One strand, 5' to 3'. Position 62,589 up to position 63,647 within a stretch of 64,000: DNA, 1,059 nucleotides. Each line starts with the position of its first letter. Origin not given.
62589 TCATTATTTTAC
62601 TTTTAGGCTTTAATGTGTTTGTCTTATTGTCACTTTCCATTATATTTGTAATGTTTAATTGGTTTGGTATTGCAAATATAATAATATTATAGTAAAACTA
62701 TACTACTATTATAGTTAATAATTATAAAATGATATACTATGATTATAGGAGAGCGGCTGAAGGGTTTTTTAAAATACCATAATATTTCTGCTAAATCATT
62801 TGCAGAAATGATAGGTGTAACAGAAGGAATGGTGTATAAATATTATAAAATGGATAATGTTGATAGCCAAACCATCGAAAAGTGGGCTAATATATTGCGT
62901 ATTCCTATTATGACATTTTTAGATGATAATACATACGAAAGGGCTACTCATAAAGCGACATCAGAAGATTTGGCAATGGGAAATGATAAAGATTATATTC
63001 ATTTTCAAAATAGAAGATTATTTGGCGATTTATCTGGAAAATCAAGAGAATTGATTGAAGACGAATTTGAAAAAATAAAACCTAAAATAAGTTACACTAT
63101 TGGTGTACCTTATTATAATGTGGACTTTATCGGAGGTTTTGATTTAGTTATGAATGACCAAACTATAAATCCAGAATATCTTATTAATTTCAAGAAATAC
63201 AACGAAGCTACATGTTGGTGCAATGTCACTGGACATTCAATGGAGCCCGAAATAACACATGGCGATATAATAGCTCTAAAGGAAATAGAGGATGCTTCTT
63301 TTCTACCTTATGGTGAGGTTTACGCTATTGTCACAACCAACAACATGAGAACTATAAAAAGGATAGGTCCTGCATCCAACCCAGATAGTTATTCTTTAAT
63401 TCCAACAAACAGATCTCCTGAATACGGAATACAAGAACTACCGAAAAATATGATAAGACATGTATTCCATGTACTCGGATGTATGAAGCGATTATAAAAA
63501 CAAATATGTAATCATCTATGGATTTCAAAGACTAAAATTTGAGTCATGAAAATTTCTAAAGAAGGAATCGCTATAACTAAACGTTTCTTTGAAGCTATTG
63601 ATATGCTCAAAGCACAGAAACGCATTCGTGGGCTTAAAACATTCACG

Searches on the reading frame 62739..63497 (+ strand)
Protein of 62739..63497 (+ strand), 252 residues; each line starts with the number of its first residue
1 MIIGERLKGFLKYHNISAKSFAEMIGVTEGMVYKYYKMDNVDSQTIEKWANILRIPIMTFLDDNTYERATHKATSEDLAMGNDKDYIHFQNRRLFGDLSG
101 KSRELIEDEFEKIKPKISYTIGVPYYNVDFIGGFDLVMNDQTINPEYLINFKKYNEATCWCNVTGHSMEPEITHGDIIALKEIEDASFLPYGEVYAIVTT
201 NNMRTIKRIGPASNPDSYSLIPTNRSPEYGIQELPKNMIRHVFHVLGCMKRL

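Call 20: search_protein_families(library=pfam, proteins=[window:62739-63497:+], max_evalue=0.01)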
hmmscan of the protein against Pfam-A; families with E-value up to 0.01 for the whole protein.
window:62739-63497:+ (252 aa): 3 families
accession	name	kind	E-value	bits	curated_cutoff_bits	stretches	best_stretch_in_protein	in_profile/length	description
PF00717.28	Peptidase_S24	-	9.8e-11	41.8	23.3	1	148-236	29-105/116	Peptidase S24-like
PF13443.12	HTH_26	-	1.4e-05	25.7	22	1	6-62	1-59/63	Cro/C1-type HTH DNA-binding domain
PF01381.28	HTH_3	-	0.0079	16.7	23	0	14-57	8-52/55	Helix-turn-helix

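Call 77: search_protein_families(library=ncbifam, proteins=[window:62739-63497:+], max_evalue=0.01)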
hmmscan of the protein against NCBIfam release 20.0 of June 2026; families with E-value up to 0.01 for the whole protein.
window:62739-63497:+ (252 aa): 4 families
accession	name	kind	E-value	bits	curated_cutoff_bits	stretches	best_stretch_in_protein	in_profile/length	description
NF005755.0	PRK07579.1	equivalog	0.00026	20.9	238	1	163-208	117-162/245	dTDP-4-amino-4,6-dideoxyglucose formyltransferase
TIGR02228.1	sigpep_I_arch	equivalog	0.00055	19.8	51.85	1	160-206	35-79/158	signal peptidase I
TIGR02227.1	sigpep_I_bact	equivalog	0.0027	17.6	47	0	160-209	22-74/162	signal peptidase I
NF046067.1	SigPepSipWBacil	equivalog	0.0036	16.9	190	1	163-209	43-89/189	signal peptidase I SipW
